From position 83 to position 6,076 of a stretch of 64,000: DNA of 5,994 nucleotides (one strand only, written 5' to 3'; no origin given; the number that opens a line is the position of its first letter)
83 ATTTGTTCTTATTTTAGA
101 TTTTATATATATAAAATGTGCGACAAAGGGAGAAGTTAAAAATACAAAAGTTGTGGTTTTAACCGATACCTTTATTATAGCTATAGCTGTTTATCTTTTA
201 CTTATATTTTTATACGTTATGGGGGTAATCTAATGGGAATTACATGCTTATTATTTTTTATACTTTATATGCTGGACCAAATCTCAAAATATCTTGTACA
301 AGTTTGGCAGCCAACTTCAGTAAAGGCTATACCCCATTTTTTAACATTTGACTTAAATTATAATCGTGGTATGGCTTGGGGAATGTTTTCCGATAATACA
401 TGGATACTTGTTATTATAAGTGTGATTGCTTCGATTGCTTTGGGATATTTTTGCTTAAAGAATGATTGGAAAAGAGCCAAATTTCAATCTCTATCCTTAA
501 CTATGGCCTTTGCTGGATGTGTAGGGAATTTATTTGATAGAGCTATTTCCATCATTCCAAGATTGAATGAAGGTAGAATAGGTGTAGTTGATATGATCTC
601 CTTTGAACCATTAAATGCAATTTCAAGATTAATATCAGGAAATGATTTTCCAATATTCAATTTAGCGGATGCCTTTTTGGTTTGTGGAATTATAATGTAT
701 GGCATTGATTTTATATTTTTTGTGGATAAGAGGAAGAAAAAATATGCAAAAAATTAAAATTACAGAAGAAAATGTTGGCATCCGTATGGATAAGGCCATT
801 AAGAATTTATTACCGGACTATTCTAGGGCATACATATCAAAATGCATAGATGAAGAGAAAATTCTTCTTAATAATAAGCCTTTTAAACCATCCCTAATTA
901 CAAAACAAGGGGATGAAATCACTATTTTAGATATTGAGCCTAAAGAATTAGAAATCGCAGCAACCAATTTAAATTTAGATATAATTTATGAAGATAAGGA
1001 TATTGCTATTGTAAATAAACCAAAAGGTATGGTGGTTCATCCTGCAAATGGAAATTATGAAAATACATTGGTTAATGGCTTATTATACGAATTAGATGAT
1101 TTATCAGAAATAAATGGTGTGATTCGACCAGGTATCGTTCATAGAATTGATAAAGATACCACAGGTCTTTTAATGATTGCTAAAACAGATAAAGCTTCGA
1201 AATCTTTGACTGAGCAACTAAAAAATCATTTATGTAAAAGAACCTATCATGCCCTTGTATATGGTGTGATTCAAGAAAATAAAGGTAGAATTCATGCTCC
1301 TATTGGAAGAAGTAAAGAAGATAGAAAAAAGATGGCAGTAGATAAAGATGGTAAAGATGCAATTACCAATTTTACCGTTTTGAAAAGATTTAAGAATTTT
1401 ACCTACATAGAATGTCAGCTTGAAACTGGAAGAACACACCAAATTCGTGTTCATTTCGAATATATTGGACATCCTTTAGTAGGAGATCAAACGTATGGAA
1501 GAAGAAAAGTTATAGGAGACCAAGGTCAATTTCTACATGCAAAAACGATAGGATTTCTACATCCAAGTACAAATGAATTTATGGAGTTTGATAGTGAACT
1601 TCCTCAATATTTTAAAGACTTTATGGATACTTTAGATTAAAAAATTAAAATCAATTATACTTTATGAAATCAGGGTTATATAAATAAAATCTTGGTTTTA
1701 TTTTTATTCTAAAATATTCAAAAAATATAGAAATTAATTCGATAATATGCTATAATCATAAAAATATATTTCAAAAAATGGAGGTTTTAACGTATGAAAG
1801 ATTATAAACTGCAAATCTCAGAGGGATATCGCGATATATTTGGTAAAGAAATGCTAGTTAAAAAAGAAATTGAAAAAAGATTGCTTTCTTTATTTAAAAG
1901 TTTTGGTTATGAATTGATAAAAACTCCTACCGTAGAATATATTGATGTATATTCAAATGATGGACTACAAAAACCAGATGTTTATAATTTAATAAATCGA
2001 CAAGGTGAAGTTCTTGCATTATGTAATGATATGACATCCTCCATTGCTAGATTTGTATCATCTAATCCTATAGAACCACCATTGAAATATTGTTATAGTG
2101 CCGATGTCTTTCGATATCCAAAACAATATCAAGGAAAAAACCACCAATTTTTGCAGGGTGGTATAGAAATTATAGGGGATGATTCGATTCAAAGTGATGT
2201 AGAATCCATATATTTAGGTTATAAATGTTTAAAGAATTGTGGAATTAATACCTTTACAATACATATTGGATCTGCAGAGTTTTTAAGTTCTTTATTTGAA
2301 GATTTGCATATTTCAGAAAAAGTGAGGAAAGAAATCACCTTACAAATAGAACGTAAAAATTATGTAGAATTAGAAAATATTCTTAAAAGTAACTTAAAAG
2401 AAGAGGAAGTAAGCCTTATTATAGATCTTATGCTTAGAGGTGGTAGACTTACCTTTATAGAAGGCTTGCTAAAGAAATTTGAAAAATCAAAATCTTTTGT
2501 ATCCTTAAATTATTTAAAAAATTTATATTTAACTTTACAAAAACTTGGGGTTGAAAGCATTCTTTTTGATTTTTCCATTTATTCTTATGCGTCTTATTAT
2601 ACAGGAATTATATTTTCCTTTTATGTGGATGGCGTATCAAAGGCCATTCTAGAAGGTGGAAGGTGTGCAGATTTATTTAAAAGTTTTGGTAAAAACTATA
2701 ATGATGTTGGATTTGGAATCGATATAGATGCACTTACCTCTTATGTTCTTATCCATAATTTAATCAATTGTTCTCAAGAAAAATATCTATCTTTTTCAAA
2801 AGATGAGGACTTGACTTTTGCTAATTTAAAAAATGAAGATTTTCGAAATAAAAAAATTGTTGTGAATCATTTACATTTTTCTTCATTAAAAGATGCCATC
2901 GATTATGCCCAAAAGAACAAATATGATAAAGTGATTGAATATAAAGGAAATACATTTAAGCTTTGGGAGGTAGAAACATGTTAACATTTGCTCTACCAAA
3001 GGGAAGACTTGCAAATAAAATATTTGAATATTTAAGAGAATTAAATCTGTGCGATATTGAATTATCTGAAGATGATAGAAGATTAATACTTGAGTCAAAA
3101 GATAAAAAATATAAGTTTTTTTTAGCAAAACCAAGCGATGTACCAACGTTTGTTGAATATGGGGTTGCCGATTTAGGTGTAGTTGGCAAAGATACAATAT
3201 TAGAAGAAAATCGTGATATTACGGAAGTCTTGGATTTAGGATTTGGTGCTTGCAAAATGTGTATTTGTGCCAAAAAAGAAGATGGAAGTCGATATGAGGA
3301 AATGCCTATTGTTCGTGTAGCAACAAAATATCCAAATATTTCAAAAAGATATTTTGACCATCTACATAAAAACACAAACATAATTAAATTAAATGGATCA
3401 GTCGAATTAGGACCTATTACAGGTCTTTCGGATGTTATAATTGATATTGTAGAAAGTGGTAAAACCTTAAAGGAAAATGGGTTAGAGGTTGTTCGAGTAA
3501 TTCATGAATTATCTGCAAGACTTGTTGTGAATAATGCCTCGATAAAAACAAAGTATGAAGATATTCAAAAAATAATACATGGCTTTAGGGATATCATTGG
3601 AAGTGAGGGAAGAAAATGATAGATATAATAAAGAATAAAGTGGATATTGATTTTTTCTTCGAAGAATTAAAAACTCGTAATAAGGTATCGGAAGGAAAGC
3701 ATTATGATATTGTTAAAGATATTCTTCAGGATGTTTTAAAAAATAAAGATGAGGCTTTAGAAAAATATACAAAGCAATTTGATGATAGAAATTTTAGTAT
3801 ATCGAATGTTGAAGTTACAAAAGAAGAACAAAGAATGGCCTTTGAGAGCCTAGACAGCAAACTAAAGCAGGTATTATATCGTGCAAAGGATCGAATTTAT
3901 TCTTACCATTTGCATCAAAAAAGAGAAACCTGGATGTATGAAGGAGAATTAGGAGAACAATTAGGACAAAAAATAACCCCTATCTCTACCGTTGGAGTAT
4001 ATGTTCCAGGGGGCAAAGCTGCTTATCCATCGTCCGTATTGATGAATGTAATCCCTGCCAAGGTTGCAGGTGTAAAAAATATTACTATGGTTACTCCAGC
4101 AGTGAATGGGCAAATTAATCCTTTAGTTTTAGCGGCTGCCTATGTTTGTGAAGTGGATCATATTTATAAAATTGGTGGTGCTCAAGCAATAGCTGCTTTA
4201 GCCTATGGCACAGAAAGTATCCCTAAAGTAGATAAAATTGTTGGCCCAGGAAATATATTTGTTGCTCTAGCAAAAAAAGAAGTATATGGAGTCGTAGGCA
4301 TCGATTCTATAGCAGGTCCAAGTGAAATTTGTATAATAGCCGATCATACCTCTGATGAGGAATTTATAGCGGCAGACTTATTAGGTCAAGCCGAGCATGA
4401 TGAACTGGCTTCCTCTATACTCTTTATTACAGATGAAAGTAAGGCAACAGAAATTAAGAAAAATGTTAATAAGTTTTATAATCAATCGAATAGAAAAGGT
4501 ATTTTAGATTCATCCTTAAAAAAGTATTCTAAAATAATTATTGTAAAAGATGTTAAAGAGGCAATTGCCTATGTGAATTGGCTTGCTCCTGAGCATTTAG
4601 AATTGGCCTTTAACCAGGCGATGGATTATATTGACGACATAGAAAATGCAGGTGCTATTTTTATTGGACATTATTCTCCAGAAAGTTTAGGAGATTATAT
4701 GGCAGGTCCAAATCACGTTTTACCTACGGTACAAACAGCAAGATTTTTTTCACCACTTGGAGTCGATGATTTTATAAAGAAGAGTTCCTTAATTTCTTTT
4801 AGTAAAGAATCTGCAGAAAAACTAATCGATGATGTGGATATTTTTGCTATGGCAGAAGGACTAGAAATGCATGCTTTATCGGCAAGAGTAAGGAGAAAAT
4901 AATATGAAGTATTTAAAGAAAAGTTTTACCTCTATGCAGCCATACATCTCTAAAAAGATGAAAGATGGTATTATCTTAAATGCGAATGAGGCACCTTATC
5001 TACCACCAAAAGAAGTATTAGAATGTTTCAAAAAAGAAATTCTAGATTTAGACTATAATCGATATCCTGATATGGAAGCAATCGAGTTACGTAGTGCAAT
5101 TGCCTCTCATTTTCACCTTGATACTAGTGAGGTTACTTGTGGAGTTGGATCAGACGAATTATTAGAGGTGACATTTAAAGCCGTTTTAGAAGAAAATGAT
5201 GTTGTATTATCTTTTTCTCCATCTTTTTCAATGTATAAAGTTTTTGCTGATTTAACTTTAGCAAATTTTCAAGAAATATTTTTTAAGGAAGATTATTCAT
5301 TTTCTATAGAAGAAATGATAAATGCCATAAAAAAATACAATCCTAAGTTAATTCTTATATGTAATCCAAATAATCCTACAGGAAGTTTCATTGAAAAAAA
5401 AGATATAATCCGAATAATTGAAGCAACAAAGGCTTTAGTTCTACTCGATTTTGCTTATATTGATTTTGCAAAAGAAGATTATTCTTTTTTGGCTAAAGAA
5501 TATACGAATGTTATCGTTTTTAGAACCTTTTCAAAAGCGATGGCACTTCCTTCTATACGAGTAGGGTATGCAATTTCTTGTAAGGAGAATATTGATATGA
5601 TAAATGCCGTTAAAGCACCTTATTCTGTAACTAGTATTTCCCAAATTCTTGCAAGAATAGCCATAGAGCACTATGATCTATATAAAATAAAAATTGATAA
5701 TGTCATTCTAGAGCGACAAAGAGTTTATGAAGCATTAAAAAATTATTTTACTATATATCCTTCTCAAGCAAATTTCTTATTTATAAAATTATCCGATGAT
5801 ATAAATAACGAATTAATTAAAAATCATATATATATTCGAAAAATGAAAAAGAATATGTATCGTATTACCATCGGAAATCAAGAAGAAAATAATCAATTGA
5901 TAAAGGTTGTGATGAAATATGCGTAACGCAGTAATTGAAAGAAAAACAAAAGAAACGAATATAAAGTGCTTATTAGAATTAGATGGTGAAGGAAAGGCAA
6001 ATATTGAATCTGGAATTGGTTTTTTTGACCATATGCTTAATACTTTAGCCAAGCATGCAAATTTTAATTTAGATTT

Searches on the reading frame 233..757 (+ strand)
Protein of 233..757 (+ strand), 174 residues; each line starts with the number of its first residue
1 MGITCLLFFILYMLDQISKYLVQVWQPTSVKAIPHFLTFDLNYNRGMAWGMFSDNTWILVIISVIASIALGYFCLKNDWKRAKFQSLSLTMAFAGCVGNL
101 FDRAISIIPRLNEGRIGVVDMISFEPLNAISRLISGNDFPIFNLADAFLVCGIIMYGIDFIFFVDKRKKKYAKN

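Call 33: search_protein_families(library=pfam, proteins=[window:233-757:+], max_evalue=0.00001)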
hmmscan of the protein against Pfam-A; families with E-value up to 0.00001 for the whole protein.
window:233-757:+ (174 aa): 1 family
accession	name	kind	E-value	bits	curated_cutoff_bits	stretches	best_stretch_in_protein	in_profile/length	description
PF01252.23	Peptidase_A8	-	4.5e-30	105.2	25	1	8-162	2-142/142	Signal peptidase (SPase) II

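Call 64: find_encoding_contigs(protein=window:233-757:+, flank=10000, max_places=2)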
Protein window:233-757:+ (174 aa): 22 contigs read that carry it; 2 places shown.
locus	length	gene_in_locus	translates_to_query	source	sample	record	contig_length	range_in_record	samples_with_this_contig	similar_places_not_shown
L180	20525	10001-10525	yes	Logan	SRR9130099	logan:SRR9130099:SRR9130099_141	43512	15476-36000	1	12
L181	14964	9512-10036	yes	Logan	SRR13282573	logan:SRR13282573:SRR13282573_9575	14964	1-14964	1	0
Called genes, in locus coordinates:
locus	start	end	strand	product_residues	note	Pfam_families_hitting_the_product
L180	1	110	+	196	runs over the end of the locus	PF05198:IF3_N, PF00707:IF3_C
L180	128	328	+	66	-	PF01632:Ribosomal_L35p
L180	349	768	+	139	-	PF00453:Ribosomal_L20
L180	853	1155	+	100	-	-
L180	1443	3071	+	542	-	PF00270:DEAD, PF04851:ResIII, PF00271:Helicase_C, PF03880:DbpA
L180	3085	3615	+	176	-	PF03602:Cons_hypoth95, PF02005:TRM (weak), PF05175:MTS, PF02086:MethyltransfD12 (faint), PF13847:Methyltransf_31, PF13649:Methyltransf_25 (weak)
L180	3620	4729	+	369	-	PF23988:DUF7309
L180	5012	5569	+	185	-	PF13302:Acetyltransf_3, PF00583:Acetyltransf_1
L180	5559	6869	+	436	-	PF13393:tRNA-synt_His, PF00587:tRNA-synt_2b, PF03129:HGTP_anticodon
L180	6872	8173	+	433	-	PF01336:tRNA_anti-codon, PF00152:tRNA-synt_2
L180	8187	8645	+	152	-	PF00383:dCMP_cyt_deam_1, PF14437:MafB19-deam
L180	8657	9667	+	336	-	PF05362:Lon_C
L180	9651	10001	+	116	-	-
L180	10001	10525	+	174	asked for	PF01252:Peptidase_A8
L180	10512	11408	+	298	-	PF00849:PseudoU_synth_2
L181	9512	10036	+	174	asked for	PF01252:Peptidase_A8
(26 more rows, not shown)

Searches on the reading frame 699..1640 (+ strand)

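Call 33: search_protein_families(library=pfam, proteins=[window:699-1640:+], max_evalue=0.00001)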
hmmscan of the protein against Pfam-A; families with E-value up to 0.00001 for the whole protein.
window:699-1640:+ (313 aa): 1 family
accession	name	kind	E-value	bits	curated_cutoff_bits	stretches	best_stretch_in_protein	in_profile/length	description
PF00849.27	PseudoU_synth_2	-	1.3e-35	123.3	26.8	1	102-254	2-151/152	RNA pseudouridylate synthase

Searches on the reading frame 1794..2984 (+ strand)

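Call 33: search_protein_families(library=pfam, proteins=[window:1794-2984:+], max_evalue=0.00001)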
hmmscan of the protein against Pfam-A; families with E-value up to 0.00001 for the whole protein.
window:1794-2984:+ (396 aa): 1 family
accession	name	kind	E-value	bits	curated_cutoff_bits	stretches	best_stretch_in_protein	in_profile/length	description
PF13393.11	tRNA-synt_His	-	2.4e-57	195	25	1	11-314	1-308/308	Histidyl-tRNA synthetase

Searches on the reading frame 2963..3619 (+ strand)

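Call 33: search_protein_families(library=pfam, proteins=[window:2963-3619:+], max_evalue=0.00001)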
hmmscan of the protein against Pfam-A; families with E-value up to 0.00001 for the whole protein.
window:2963-3619:+ (218 aa): 1 family
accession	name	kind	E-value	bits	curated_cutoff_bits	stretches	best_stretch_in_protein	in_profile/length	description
PF01634.23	HisG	-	7.4e-53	179.2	25.5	1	56-207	1-155/158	ATP phosphoribosyltransferase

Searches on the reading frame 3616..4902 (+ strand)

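Call 33: search_protein_families(library=pfam, proteins=[window:3616-4902:+], max_evalue=0.00001)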
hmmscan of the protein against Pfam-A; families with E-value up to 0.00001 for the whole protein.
window:3616-4902:+ (428 aa): 1 family
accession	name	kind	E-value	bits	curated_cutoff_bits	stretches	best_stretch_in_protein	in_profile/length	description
PF00815.25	Histidinol_dh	-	1.2e-164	548.6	27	1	21-426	3-410/411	Histidinol dehydrogenase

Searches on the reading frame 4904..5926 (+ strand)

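Call 33: search_protein_families(library=pfam, proteins=[window:4904-5926:+], max_evalue=0.00001)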
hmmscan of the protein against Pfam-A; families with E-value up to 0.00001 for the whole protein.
window:4904-5926:+ (340 aa): 1 family
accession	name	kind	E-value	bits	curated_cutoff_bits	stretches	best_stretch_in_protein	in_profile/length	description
PF00155.27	Aminotran_1_2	-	6.8e-52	177.3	19.7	1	21-335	2-360/361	Aminotransferase class I and II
